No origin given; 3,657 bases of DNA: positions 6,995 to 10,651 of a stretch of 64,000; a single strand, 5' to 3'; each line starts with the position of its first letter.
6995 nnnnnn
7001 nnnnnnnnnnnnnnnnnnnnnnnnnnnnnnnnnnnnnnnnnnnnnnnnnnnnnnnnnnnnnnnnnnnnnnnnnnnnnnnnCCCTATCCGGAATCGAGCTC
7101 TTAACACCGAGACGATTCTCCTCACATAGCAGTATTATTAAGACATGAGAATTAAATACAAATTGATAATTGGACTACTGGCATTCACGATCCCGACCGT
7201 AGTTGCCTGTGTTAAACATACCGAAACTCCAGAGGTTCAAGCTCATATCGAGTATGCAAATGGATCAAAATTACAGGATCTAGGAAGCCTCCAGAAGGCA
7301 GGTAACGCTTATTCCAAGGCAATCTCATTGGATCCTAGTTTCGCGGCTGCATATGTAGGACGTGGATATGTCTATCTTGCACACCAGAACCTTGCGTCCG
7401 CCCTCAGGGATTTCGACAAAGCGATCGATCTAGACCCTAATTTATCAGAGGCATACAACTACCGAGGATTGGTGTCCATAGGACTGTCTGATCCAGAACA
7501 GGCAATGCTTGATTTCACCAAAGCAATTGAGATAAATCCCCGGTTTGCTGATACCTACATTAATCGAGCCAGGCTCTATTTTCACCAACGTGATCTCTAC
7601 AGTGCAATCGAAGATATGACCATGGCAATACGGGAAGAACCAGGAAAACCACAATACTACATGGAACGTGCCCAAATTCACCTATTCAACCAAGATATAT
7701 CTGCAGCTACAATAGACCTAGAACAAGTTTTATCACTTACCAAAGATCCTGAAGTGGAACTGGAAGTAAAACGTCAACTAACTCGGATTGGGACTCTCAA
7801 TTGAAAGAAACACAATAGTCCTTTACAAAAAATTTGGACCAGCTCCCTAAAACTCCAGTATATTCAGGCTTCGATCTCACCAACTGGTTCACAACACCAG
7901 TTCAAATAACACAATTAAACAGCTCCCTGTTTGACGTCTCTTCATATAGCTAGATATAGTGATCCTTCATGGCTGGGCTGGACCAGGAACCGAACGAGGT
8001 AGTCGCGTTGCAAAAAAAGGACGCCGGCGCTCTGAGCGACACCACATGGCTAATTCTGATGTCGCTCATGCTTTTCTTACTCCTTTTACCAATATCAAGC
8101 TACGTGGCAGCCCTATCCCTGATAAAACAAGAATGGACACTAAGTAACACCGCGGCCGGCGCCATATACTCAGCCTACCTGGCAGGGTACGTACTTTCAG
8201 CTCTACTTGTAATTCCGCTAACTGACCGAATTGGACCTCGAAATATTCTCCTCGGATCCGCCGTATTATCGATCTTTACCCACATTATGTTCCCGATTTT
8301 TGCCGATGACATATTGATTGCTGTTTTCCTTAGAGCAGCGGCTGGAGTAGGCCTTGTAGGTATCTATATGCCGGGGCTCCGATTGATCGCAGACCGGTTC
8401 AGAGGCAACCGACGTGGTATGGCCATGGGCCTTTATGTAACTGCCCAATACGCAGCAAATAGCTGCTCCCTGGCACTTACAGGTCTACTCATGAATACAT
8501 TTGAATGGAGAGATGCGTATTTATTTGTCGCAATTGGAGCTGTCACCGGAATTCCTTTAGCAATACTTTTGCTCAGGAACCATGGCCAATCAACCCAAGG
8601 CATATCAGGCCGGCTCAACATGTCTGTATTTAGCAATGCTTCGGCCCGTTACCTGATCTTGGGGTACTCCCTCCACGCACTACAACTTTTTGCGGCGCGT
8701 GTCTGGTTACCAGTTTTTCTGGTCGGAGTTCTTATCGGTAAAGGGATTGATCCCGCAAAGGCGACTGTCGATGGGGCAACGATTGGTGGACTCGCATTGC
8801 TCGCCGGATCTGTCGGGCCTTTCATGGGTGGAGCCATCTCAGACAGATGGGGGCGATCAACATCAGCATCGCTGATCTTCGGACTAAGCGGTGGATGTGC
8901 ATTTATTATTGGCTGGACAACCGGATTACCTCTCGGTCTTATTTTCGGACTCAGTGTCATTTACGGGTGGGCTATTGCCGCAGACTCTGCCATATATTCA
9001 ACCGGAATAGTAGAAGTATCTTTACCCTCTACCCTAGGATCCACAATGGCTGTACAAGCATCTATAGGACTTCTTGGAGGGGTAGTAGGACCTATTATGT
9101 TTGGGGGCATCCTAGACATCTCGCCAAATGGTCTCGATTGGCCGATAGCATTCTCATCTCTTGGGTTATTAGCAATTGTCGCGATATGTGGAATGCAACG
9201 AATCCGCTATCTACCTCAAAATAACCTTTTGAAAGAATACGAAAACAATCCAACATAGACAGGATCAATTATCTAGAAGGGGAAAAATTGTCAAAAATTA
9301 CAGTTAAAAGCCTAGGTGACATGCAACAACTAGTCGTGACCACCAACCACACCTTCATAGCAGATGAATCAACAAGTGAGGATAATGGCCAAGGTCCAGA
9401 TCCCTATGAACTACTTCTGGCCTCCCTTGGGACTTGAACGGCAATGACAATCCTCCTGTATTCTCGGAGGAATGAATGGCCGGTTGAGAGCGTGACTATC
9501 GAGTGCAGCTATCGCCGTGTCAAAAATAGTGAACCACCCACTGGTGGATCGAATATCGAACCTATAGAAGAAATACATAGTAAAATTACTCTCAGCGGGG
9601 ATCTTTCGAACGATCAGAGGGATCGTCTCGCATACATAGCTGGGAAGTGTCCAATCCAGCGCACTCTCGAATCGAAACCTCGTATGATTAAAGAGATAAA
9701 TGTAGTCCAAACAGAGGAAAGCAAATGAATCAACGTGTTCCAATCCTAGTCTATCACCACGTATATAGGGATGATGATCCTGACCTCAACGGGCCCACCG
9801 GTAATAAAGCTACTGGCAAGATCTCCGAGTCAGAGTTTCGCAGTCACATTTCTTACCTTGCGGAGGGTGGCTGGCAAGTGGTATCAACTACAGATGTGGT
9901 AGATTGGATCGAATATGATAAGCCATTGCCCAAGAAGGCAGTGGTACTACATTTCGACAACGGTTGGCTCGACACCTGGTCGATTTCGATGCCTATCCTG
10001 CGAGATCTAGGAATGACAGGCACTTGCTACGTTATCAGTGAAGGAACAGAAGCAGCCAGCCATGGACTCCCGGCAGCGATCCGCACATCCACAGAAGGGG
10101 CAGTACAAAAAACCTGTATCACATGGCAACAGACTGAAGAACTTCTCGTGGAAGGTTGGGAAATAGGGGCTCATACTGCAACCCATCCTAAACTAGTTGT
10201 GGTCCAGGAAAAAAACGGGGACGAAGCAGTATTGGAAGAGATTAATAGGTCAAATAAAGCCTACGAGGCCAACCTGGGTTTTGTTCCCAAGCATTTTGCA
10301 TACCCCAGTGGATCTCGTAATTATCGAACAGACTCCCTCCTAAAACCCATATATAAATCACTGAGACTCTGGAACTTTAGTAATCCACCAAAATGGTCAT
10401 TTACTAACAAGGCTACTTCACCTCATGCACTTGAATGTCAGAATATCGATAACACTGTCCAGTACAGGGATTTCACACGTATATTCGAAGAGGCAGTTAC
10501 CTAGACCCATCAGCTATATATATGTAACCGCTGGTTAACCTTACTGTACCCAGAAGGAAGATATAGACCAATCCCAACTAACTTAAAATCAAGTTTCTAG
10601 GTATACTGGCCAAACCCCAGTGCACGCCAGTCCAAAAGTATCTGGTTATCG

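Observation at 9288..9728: OsmC/Ohr-family protein with UGA replacing the peroxidatic cysteine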

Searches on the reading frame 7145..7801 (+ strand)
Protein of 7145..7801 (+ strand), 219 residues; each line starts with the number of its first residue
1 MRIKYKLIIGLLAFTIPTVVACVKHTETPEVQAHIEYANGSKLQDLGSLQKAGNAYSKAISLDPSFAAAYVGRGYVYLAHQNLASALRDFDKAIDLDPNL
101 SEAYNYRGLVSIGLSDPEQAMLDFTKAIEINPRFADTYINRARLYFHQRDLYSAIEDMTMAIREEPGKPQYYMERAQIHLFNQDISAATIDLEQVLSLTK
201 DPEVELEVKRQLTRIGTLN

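Call 8: search_protein_families(library=pfam, proteins=[window:7145-7801:+], max_evalue=0.01)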
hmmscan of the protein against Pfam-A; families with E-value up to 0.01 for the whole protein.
window:7145-7801:+ (219 aa): 15 families
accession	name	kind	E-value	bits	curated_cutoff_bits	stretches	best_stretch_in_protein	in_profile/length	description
PF00515.34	TPR_1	-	8.3e-26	89.2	27.8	2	67-99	1-33/34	Tetratricopeptide repeat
PF07719.23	TPR_2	-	1.1e-25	88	27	2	67-99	1-33/34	Tetratricopeptide repeat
PF13431.12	TPR_17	-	5.2e-20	70.4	24.4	3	124-155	2-33/34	Tetratricopeptide repeat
PF13181.12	TPR_8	-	7.7e-20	69.8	25.7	0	67-99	1-33/34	Tetratricopeptide repeat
PF13414.12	TPR_11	-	1.2e-18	66.9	26.8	3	45-79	6-40/42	TPR repeat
PF13371.12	TPR_9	-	1.6e-13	50.9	35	2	76-134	4-62/73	Tetratricopeptide repeat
PF13432.12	TPR_16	-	9.3e-12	45.6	32.7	1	37-99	1-63/65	Tetratricopeptide repeat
PF14559.12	TPR_19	-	7.3e-10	39.5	25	1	115-178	5-68/68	Tetratricopeptide repeat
PF13428.12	TPR_14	-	2e-08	34.5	23.5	0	68-106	2-40/44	Tetratricopeptide repeat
PF12569.14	NatA_aux_su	-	1.2e-05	24.9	33.3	0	115-161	206-252/515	N-terminal acetyltransferase A, auxiliary subunit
PF23914.1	TPR_CcmH_CycH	-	8.9e-05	22.8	42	0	112-195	61-147/158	Cytochrome c-type biogenesis protein H TPR domain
PF25062.1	ARM_TT21_N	-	0.00014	22.1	40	1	66-184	99-217/222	Tetratricopeptide repeat protein 21 N-terminal ARM repeat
PF13424.12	TPR_12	-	0.00023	21.7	30.1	0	67-130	3-74/77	Tetratricopeptide repeat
PF25575.1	TPR_BSK1_C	-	0.00058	20.2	42.2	0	51-103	60-113/118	Serine/threonine-protein kinase BSK1-like, TPR repeats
PF13174.12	TPR_6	-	0.006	17.6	26.3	0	69-99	2-32/33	Tetratricopeptide repeat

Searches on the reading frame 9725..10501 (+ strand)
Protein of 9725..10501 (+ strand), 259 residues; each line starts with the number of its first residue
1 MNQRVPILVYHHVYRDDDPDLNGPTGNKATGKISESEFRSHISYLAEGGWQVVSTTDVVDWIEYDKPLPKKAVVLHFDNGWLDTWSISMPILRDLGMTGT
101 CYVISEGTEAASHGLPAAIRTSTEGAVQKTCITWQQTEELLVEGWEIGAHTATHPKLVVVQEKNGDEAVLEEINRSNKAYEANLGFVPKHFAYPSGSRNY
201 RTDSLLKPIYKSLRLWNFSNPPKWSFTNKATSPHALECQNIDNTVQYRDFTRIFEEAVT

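Call 8: search_protein_families(library=pfam, proteins=[window:9725-10501:+], max_evalue=0.01)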
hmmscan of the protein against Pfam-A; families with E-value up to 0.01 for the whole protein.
window:9725-10501:+ (259 aa): 1 family
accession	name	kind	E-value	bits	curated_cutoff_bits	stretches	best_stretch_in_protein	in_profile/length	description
PF01522.26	Polysacc_deac_1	-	9.5e-20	71.2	23.1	1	66-205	2-115/124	Polysaccharide deacetylase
